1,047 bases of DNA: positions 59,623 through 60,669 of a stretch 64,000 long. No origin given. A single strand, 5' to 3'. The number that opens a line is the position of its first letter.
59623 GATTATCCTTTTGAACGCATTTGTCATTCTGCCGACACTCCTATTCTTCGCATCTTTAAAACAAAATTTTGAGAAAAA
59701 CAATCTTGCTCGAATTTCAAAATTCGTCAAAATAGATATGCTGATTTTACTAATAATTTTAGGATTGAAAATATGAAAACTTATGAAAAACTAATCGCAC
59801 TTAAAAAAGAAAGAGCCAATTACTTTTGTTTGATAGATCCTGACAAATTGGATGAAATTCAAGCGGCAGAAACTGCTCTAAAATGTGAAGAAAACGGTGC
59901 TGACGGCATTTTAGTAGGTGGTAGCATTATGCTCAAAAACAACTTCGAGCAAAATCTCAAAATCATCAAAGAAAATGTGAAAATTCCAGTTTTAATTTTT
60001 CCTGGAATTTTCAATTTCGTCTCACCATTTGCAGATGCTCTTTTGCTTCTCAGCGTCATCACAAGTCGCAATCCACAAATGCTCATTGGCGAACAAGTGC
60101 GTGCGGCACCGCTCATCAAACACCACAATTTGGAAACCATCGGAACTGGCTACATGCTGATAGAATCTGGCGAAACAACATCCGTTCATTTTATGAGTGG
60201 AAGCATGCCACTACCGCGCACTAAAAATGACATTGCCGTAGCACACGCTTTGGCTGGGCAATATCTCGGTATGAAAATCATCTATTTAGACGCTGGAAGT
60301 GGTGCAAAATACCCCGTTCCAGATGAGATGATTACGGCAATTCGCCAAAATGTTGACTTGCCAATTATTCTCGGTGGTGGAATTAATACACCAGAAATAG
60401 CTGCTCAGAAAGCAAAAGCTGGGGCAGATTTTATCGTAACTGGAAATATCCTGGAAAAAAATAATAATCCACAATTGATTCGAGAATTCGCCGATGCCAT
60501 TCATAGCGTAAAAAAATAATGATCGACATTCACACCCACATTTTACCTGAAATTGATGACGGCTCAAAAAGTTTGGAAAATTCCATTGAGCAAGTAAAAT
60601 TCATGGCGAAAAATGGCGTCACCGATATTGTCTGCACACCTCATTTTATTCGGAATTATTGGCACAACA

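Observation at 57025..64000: Accessory genes co-operonic with GGGPS/DGGGPS may supply the missing steps of a bacterial ether-lipid pathway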

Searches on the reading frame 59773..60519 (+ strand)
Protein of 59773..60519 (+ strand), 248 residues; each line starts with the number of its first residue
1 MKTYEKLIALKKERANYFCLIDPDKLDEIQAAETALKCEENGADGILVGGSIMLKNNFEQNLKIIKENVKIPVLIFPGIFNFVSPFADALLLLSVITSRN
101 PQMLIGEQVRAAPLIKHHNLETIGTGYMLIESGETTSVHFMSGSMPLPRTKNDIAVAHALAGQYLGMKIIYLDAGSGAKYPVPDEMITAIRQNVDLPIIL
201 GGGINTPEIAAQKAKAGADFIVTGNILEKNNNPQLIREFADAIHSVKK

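Call 4: search_protein_families(library=pfam, proteins=[window:59773-60519:+], max_evalue=0.01)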
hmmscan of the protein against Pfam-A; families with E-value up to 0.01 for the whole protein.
window:59773-60519:+ (248 aa): 9 families
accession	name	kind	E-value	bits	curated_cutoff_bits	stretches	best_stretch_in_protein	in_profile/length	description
PF01884.23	PcrB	-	7.4e-43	147.1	23.9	1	12-241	5-224/226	PcrB family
PF00977.27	His_biosynth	-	1.5e-07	31.6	23.6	1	175-245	53-121/228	Histidine biosynthesis protein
PF05690.20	ThiG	-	2e-06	27.8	23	1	139-244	119-225/247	Thiazole biosynthesis protein ThiG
PF04131.20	NanE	-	0.00014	21.5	27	0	191-244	140-191/192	Putative N-acetylmannosamine-6-phosphate epimerase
PF01180.27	DHO_dh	-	0.001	18.8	27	1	185-231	228-276/291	Dihydroorotate dehydrogenase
PF00290.26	Trp_syntA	-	0.0022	17.4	27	0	184-227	187-229/259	Tryptophan synthase alpha chain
PF02581.23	TMP-TENI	-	0.0056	16.5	27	0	187-225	85-123/180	Thiamine monophosphate synthase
PF00218.27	IGPS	-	0.0097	15.6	27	0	29-63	218-252/254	Indole-3-glycerol phosphate synthase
PF01207.24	Dus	-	0.01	15.4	20.4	0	186-240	175-227/311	Dihydrouridine synthase (Dus)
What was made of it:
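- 59773..60519 (+): D: geranylgeranylglyceryl phosphate synthase (PcrB family). Pfam PcrB 147 bits (call 4).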

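Call 6: search_protein_families(library=ncbifam, proteins=[window:59773-60519:+], max_evalue=0.001)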
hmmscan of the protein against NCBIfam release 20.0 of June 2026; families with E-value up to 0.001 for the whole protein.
window:59773-60519:+ (248 aa): 23 families
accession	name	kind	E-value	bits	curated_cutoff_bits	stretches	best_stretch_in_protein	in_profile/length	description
NF003198.0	PRK04169.1-2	subfamily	3.5e-84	281.8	247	1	5-244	7-247/249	geranylgeranylglyceryl/heptaprenylglyceryl phosphate synthase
TIGR01769.1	GGGP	equivalog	2.5e-64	216.9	161.55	1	17-224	1-205/205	phosphoglycerol geranylgeranyltransferase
NF003202.0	PRK04169.1-6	equivalog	4.1e-54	183.7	353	1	10-232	21-242/254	phosphoglycerol geranylgeranyltransferase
NF003201.0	PRK04169.1-5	equivalog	6e-54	182.8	388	1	10-244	16-243/253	phosphoglycerol geranylgeranyltransferase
TIGR01768.1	GGGP-family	subfamily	1e-50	172.3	113.25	1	18-231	3-215/224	geranylgeranylglyceryl phosphate synthase family protein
NF003199.0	PRK04169.1-3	subfamily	1.1e-14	54.5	169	1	18-234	11-221/233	geranylgeranylglyceryl/heptaprenylglyceryl phosphate synthase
TIGR04146.1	GGGPS_Afulg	equivalog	3.6e-11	43.4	320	1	21-230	10-212/221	phosphoglycerol geranylgeranyltransferase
NF003197.1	PRK04169.1-1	equivalog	1.2e-08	35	260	1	21-230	13-215/228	heptaprenylglyceryl phosphate synthase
NF005442.0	PRK07028.1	equivalog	3.5e-08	32.4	593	1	163-245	128-212/430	bifunctional hexulose-6-phosphate synthase/ribonuclease regulator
TIGR04147.1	GGGPS_Halobact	equivalog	1.3e-07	31.7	300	1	19-230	9-214/229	phosphoglycerol geranylgeranyltransferase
TIGR00735.1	hisF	equivalog_domain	7.6e-07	28.7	294.55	1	182-242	61-119/254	imidazole glycerol phosphate synthase subunit HisF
NF009621.0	PRK13125.1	equivalog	8.8e-07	28.5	234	0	171-230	157-220/244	tryptophan synthase subunit alpha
NF010112.0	PRK13585.1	equivalog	6.7e-06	25.8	243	1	168-245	49-123/241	1-(5-phosphoribosyl)-5-[(5-phosphoribosylamino)methylideneamino]imidazole-4-carboxamide isomerase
TIGR03572.1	WbuZ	equivalog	1.2e-05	24.9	299.7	1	181-241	60-118/232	glycosyl amidation-associated protein WbuZ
NF002231.0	PRK01130.1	subfamily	1.4e-05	24.2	189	1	185-243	171-227/230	putative N-acetylmannosamine-6-phosphate 2-epimerase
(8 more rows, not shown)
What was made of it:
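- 59773..60519 (+): NCBIfam TIGR01769 GGGP 217 bits, above the 161.6 cut-off (call 6).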

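Call 8: find_homologous_proteins(query=window:59773-60516:+, max_evalue=1e-20)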
Query window:59773-60516:+ (248 aa): 6714 proteins with E <= 1e-20 among 7784 candidates; the best 120 are listed.
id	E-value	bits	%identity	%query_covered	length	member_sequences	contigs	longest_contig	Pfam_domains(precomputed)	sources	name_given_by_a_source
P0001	3.7e-158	542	100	100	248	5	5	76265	PF05690.21,PF00977.28,PF01884.24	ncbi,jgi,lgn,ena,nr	ncbi:MAG: geranylgeranylglyceryl/heptaprenylglyceryl phosphate synthase [Candidatus Cloacimonetes ba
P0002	5.9e-150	515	95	100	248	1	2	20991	PF05690.21,PF00977.28,PF01884.24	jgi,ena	-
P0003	1.9e-127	442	80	100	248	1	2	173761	PF05690.21,PF00977.28,PF01884.24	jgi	jgi:phosphoglycerol geranylgeranyltransferase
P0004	3.3e-127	441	81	100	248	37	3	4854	PF00977.28,PF01884.24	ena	-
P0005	3.7e-125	434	80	100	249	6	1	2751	PF05690.21,PF00977.28,PF01884.24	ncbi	-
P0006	5.0e-125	434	79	100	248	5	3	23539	PF00977.28,PF01884.24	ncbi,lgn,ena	-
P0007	4.5e-124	431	77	100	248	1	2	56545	PF00977.28,PF01884.24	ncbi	-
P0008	5.2e-124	430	77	100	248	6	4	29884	PF05690.21,PF00977.28,PF01884.24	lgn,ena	-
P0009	6.0e-124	430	78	100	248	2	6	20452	PF00977.28,PF01884.24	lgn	-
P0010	6.3e-124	430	77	100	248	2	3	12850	PF05690.21,PF00977.28,PF01884.24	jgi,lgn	-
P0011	1.7e-123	429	82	96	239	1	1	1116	PF05690.21,PF00977.28,PF01884.24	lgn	-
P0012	3.4e-123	428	76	100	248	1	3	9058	PF05690.21,PF00977.28,PF01884.24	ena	-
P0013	9.8e-123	426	77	100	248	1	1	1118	PF05690.21,PF00977.28,PF01884.24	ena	-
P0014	1.1e-122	426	77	100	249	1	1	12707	PF05690.21,PF00977.28,PF01884.24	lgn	-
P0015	2.4e-122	425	76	100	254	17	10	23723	PF00977.28,PF01884.24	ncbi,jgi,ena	-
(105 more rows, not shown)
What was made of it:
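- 59773..60519 (+): 100% identical to a Cloacimonetes MAG protein (call 8).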

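Call 9: find_encoding_contigs(protein=P0001, flank=10000, max_places=5)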
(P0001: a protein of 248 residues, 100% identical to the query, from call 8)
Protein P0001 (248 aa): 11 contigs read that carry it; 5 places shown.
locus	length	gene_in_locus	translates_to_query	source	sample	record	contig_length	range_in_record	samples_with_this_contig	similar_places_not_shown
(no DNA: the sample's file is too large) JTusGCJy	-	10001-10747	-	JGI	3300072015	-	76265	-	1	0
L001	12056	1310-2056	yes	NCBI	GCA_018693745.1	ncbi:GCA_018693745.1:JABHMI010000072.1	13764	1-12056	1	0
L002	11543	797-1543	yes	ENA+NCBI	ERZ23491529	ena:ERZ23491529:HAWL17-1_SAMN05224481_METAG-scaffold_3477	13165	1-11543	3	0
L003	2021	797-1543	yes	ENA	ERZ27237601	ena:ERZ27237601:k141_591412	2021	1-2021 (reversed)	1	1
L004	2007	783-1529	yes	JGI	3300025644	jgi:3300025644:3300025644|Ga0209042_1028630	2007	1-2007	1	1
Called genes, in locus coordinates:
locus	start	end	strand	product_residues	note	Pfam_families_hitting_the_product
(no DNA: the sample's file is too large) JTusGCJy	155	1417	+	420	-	PF07498:Rho_N, PF07497:Rho_RNA_bind, PF00006:ATP-synt_ab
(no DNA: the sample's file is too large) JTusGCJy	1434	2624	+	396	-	PF01136:Peptidase_U32, PF16325:Peptidase_U32_C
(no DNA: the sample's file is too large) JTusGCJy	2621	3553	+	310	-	PF07719:TPR_2 (faint), PF00515:TPR_1 (weak), PF05036:SPOR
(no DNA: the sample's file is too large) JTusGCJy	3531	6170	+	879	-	PF01624:MutS_I, PF05188:MutS_II, PF05192:MutS_III, PF05190:MutS_IV, PF00488:MutS_V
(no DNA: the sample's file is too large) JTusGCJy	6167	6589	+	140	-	PF04463:2-thiour_desulf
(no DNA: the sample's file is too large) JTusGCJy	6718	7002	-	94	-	PF00216:Bac_DNA_binding, PF18291:HU-HIG (weak)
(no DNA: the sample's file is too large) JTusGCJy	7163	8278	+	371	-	PF01408:GFO_IDH_MocA, PF22725:GFO_IDH_MocA_C3, PF02894:GFO_IDH_MocA_C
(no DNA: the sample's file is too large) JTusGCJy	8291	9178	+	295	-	PF00348:polyprenyl_synt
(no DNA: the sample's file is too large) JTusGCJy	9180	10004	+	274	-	PF01040:UbiA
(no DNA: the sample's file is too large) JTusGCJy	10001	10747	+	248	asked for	PF01884:PcrB, PF05690:ThiG (faint), PF00977:His_biosynth (weak)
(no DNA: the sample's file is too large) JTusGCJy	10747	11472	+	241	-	PF19567:CpsB_CapC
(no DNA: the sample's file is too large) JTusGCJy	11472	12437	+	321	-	PF01073:3Beta_HSD, PF01370:Epimerase, PF04321:RmlD_sub_bind, PF05368:NmrA (weak), PF07993:NAD_binding_4, PF13460:NAD_binding_10, PF16363:GDP_Man_Dehyd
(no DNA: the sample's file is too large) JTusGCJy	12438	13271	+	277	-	PF08241:Methyltransf_11, PF13649:Methyltransf_25 (weak)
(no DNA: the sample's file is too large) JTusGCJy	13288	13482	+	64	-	-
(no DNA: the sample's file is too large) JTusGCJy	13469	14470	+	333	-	PF03706:LPG_synthase_TM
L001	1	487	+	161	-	PF00348:polyprenyl_synt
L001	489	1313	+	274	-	PF01040:UbiA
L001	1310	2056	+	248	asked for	PF01884:PcrB, PF05690:ThiG (faint), PF00977:His_biosynth (weak)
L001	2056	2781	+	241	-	PF19567:CpsB_CapC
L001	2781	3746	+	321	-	PF01073:3Beta_HSD, PF01370:Epimerase, PF04321:RmlD_sub_bind, PF05368:NmrA (weak), PF07993:NAD_binding_4, PF13460:NAD_binding_10, PF16363:GDP_Man_Dehyd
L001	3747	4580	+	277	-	PF08241:Methyltransf_11, PF13649:Methyltransf_25 (weak)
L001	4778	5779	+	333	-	PF03706:LPG_synthase_TM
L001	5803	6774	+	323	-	PF20030:bpMoxR, PF00004:AAA (faint), PF07726:AAA_3, PF07728:AAA_5, PF17863:AAA_lid_2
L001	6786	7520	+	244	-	PF21033:RMD1-3, PF14559:TPR_19 (faint), PF07719:TPR_2 (faint), PF13181:TPR_8 (faint), PF13414:TPR_11 (faint), PF00515:TPR_1 (faint), PF13431:TPR_17 (faint), PF13432:TPR_16 (weak)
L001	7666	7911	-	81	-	PF02805:Ada_Zn_binding (weak)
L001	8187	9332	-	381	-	PF13487:HD_5, PF01966:HD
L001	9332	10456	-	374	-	PF08495:FIST, PF10442:FIST_C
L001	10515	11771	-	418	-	PF07969:Amidohydro_3 (weak), PF01979:Amidohydro_1, PF07969:Amidohydro_3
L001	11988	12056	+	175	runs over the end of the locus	PF02830:V4R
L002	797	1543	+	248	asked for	PF01884:PcrB, PF05690:ThiG (faint), PF00977:His_biosynth (weak)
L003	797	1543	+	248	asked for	PF01884:PcrB, PF05690:ThiG (faint), PF00977:His_biosynth (weak)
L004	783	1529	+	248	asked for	PF01884:PcrB, PF05690:ThiG (faint), PF00977:His_biosynth (weak)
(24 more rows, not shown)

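Call 16: find_related_loci(query=window:59773-60516:+, collection=genome_contigs, flank=8000)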
Query window:59773-60516:+ (248 aa) in genome_contigs; peptide patterns used: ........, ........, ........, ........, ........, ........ (x = any residue, [..] = any of these).
169 stretches matched a pattern; 63 encode a relative of the query (tblastn E <= 1e-3); 63 distinct loci.
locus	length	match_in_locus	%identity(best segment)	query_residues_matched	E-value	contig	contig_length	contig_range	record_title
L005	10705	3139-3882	94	1-248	2e-157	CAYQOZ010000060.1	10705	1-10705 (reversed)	MAG TPA_asm: uncultured Candidatus Cloacimonadota bacterium isolate SRP077602_co7_565 genome assembly, contig: NODE_2805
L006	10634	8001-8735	92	1-248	3e-151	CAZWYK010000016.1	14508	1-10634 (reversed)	MAG TPA_asm: uncultured Candidatus Cloacimonadota bacterium isolate SRP077602_co7_485 genome assembly, contig: NODE_1990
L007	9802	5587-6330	82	1-248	2e-137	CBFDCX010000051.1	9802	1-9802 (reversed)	MAG TPA_asm: uncultured bacterium isolate SRR26215684_binner13_Refined_72 genome assembly, contig: ERZ25073497.3386, who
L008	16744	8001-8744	81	1-248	2e-136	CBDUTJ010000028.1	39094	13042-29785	MAG TPA_asm: uncultured bacterium isolate SRR22302360_binner13_Refined_49 genome assembly, contig: ERZ25073602.142, whol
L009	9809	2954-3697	79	1-248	1e-134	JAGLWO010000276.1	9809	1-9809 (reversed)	MAG: Candidatus Cloacimonadota bacterium isolate RS_12_26 ZL285.bin.26.fa_276, whole genome shotgun sequence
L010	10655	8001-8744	80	1-248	2e-134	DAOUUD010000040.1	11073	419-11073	MAG TPA_asm: Candidatus Cloacimonadota bacterium isolate CSMAG_814 CSMAG_814_k141_420476_length_11073_cov_10.0000, whole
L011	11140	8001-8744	79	1-248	6e-134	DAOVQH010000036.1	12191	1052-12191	MAG TPA_asm: Candidatus Cloacimonadota bacterium isolate CSMAG_1570 CSMAG_1570_k141_1203660_length_12191_cov_65.0000, wh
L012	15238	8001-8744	78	1-248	6e-133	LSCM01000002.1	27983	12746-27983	Cloacimonetes bacterium TCS62 contig2, whole genome shotgun sequence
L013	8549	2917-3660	79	1-248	1e-132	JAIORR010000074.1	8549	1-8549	MAG: Candidatus Cloacimonadota bacterium isolate SMBSF23 20074_Bin_4_contigs_1_c_000000000937, whole genome shotgun sequ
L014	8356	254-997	77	1-248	2e-132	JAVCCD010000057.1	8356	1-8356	MAG: Candidatus Tenebribacter mawsonii isolate MAG_3300035698_1174 Ga0374944_065320, whole genome shotgun sequence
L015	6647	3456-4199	77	1-248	2e-131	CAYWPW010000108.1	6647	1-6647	MAG TPA_asm: uncultured Candidatus Cloacimonadota bacterium isolate binchicken_co47_198 genome assembly, contig: NODE_93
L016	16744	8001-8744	76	1-248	6e-131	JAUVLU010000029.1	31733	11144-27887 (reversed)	MAG: Candidatus Cloacimonadota bacterium isolate CSMAG_514 CSMAG_514_k141_716050_length_31733_cov_123.9961, whole genome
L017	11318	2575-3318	76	1-248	1e-130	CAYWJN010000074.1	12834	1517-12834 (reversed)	MAG TPA_asm: uncultured Candidatus Cloacimonadota bacterium isolate binchicken_co65_20 genome assembly, contig: NODE_194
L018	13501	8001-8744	76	1-248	3e-130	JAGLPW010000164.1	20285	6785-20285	MAG: Candidatus Cloacimonadota bacterium isolate RS_8_23 ROV157_8.bin.23.fa_164, whole genome shotgun sequence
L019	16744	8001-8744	77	1-248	2e-130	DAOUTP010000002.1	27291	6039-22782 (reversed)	MAG TPA_asm: Candidatus Cloacimonadota bacterium isolate CSMAG_800 CSMAG_800_k141_192522_length_27291_cov_16.5538, whole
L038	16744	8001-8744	75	1-248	6e-123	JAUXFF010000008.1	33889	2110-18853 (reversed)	MAG: Candidatus Cloacimonadota bacterium isolate CSMAG_2896 CSMAG_2896_k117_4609101_length_33889_cov_22.9655, whole geno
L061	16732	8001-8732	57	4-247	2e-97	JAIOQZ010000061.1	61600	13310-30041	MAG: Candidatus Cloacimonadota bacterium isolate SMBSF05 20071_Bin_2_contigs_1_c_000000000090, whole genome shotgun sequ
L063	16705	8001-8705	55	10-245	2e-84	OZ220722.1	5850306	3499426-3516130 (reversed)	MAG: Candidatus Poribacteria bacterium isolate 09e4b887-e8cc-4912-b364-6afc626817b5 genome assembly, chromosome: 1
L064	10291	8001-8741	59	1-246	2e-92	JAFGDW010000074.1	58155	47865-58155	MAG: candidate division KSB1 bacterium isolate Zod_Metabat.1197 k87_2766876, whole genome shotgun sequence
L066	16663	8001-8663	51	20-242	3e-68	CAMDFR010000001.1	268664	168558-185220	MAG: Chitinophaga pinensis isolate MiH-22jul19-357 genome assembly, contig: MiH-22jul19-C18, whole genome shotgun sequen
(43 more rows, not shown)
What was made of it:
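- Tried and rejected: The single genome-collection scan had already been used (call 16).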

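Call 20: search_protein_families(library=pfam, proteins=[L061:6675-7685:+, L061:11627-12745:+, L061:13717-14526:+, L064:5366-7993:+, L064:8825-9670:+, L063:8783-9661:+, L063:9674-10795:+, L063:6447-7841:+, L038:10474-11484:+, L066:8722-9657:+], max_evalue=0.0001)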
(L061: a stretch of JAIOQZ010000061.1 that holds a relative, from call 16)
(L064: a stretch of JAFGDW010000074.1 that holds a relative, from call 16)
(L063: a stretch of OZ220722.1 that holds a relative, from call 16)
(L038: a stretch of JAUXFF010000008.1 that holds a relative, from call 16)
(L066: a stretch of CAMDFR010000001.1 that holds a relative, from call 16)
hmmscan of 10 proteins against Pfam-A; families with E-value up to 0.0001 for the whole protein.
L061:6675-7685:+ (336 aa): 2 families
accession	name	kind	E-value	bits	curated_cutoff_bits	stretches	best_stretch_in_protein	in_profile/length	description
PF02588.21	YitT_membrane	-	1.8e-47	161.8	24.3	1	31-260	2-204/205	Uncharacterised 5xTM membrane BCR, YitT family COG1284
PF10035.14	DUF2179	-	2.5e-21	75.7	22.8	1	266-320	1-55/55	Uncharacterized protein conserved in bacteria (DUF2179)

L061:11627-12745:+ (372 aa): 10 families
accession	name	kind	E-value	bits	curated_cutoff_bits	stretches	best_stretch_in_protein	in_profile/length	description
PF04015.17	DUF362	-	1.8e-45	155.9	24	1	36-231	1-200/200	Domain of unknown function (DUF362)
PF00037.32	Fer4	-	1.1e-10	41.3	21.1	1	337-357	3-23/24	4Fe-4S binding domain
PF13484.11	Fer4_16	-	1.6e-08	35.7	30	1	315-343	1-30/66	4Fe-4S double cluster binding domain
PF12837.12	Fer4_6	-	4.9e-08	33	25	0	337-357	4-24/24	4Fe-4S binding domain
PF14697.11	Fer4_21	-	6.3e-08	33.1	35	0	312-332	37-58/59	4Fe-4S dicluster domain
PF12838.12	Fer4_7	-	2.9e-07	31.3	27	1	316-355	2-51/52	4Fe-4S dicluster domain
PF13237.11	Fer4_10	-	1.8e-06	28.2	25.5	0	335-354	2-21/53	4Fe-4S dicluster domain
PF25160.1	LdpA_Fe-S-bd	-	4.5e-06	26.8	27.6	1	319-360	5-46/49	LdpA Fe-S cluster-binding domain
PF13187.11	Fer4_9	-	7.4e-06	26.3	27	1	315-356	1-51/52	4Fe-4S dicluster domain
PF12797.12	Fer4_2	-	1.2e-05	25.3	24.5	0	337-353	5-21/22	4Fe-4S binding domain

L061:13717-14526:+ (269 aa): 1 family
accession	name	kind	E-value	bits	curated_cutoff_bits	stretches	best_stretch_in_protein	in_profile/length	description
PF05050.19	Methyltransf_21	-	7.8e-06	26.5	22.7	1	84-245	1-167/173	Methyltransferase FkbM domain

L064:5366-7993:+ (875 aa): 3 families
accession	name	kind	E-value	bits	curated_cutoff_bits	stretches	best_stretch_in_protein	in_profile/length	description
PF01411.24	tRNA-synt_2c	-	6.4e-209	695.5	30.3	1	8-555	1-551/552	tRNA synthetases class II (A)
PF07973.19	tRNA_SAD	-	4.1e-15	55.9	24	1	653-696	1-44/44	Threonyl and Alanyl tRNA synthetase second additional domain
PF02272.25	DHHA1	-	8.5e-14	52.3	25.9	1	772-874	3-101/102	DHHA1 domain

L064:8825-9670:+ (281 aa): 1 family
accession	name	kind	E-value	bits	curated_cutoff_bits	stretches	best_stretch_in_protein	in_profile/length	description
PF19567.5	CpsB_CapC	-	1.8e-53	181.8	27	1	19-250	1-234/234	Capsular polysaccharide synthesis, CpsB/CapC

L063:8783-9661:+ (292 aa): 1 family
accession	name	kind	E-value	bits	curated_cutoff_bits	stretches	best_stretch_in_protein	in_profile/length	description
PF01025.24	GrpE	-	2.9e-44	151.1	25.8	1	100-266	6-165/165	GrpE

L063:9674-10795:+ (373 aa): 4 families
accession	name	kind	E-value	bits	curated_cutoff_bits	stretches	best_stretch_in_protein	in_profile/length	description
PF01556.23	DnaJ_C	-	4.6e-45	153.8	26.6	1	117-330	1-152/152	DnaJ C terminal domain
PF00226.36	DnaJ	-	2.7e-28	98.3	27.8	1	6-68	1-63/63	DnaJ domain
PF00684.25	DnaJ_CXXCXGXG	-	2.5e-16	60.1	32.7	1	144-204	1-65/65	DnaJ central domain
PF15777.11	Anti-TRAP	-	1.8e-06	28.3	32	1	140-175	8-47/59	Tryptophan RNA-binding attenuator protein inhibitory protein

L063:6447-7841:+ (464 aa): 2 families
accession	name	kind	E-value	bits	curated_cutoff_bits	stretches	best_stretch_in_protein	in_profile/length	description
PF00588.24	SpoU_methylase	-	3.7e-35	121.5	29.7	1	318-456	4-142/142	SpoU rRNA Methylase family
PF22435.1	MRM3-like_sub_bind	-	4.7e-08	33.8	27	1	206-284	6-77/84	MRM3-like substrate binding domain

L038:10474-11484:+ (336 aa): 9 families
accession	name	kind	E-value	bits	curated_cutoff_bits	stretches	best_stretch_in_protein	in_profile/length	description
PF01370.27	Epimerase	-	1e-35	123.7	20.9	1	5-225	1-227/240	NAD dependent epimerase/dehydratase family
PF16363.11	GDP_Man_Dehyd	-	3.4e-22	79.8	27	1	6-253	1-267/332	GDP-mannose 4,6 dehydratase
PF07993.18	NAD_binding_4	-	1.2e-20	74.2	20.1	2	58-182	80-210/258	Male sterility protein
PF01073.25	3Beta_HSD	-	2.1e-20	73.3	22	1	6-215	1-221/280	3-beta hydroxysteroid dehydrogenase/isomerase family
PF04321.23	RmlD_sub_bind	-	5.4e-15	55.7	27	1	3-248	1-227/287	RmlD substrate binding domain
PF13460.12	NAD_binding_10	-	2.6e-11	44.1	27.2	1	9-172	1-144/184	NAD(P)H-binding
PF05368.20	NmrA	-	5.4e-10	39.8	27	1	3-97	3-86/298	NmrA-like family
PF02719.21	Polysacc_synt_2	-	1.1e-08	35.1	20.2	1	5-120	1-128/293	Polysaccharide biosynthesis protein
PF00106.31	adh_short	-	2.5e-06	27.6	26.6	1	5-105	3-119/195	short chain dehydrogenase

L066:8722-9657:+ (311 aa): 6 families
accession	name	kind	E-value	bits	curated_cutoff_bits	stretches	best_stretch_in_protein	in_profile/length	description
PF03193.22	RsgA_GTPase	-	2.7e-55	187.3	30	1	62-239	1-173/174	RsgA GTPase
PF16745.11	RsgA_N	-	6.2e-12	45.5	27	1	2-55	1-49/54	RsgA N-terminal domain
PF01926.29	MMR_HSR1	-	2.7e-07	31.1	21.9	1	177-242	4-57/113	50S ribosome-binding GTPase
PF13555.12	AAA_29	-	5.1e-05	23.4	27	1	173-196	23-46/61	P-loop containing region of AAA domain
PF13476.12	AAA_23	-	7.7e-05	23.8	27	0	165-217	17-64/201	AAA domain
PF00005.33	ABC_tran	-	9.2e-05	23.5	25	0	171-206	10-45/137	ABC transporter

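Call 31: find_related_loci(query=A1, collection=metagenome_contigs, flank=8000)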
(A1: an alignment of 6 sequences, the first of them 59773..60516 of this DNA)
Query A1 (248 aa) in metagenome_contigs; peptide patterns used: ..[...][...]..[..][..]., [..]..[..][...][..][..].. (x = any residue, [..] = any of these).
600 stretches matched a pattern (row limit reached: there are more); 557 encode a relative of the query (tblastn E <= 1e-3); the best 80 are kept; 80 distinct loci.
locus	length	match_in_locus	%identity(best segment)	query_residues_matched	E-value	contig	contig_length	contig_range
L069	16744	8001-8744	75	1-248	3e-128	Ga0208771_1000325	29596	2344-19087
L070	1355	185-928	69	1-248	7e-126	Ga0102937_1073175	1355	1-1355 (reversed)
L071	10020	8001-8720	63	7-245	6e-104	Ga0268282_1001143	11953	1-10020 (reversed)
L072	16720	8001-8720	62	7-245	2e-101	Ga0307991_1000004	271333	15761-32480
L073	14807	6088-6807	62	7-245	4e-101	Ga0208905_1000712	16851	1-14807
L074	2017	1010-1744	58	2-246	1e-101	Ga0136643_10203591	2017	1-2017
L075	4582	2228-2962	56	1-244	2e-88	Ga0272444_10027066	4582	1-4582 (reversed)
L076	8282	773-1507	54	1-244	1e-87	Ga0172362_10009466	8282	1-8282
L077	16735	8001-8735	55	1-244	1e-87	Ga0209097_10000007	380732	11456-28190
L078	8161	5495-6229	57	1-244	4e-87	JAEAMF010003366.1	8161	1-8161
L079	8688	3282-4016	57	1-244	4e-87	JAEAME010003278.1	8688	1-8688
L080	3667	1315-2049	53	1-244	2e-87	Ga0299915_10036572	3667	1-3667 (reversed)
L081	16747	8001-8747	55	1-248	3e-86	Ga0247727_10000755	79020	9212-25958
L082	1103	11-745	55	1-244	3e-93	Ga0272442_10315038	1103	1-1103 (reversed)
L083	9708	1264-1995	54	4-246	2e-85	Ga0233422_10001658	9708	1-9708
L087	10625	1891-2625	51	1-244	9e-83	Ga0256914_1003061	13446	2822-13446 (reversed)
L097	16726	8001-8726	53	4-244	1e-80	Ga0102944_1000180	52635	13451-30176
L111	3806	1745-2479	50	1-244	2e-77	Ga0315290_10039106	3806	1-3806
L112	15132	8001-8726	52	4-244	3e-77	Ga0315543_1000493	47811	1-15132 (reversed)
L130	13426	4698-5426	49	5-248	2e-74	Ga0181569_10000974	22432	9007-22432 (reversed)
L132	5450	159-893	52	1-244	2e-74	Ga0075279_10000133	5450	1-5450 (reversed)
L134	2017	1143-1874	49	4-246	6e-77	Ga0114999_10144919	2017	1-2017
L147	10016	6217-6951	49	1-244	7e-72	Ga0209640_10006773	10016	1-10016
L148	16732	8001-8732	48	3-245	9e-72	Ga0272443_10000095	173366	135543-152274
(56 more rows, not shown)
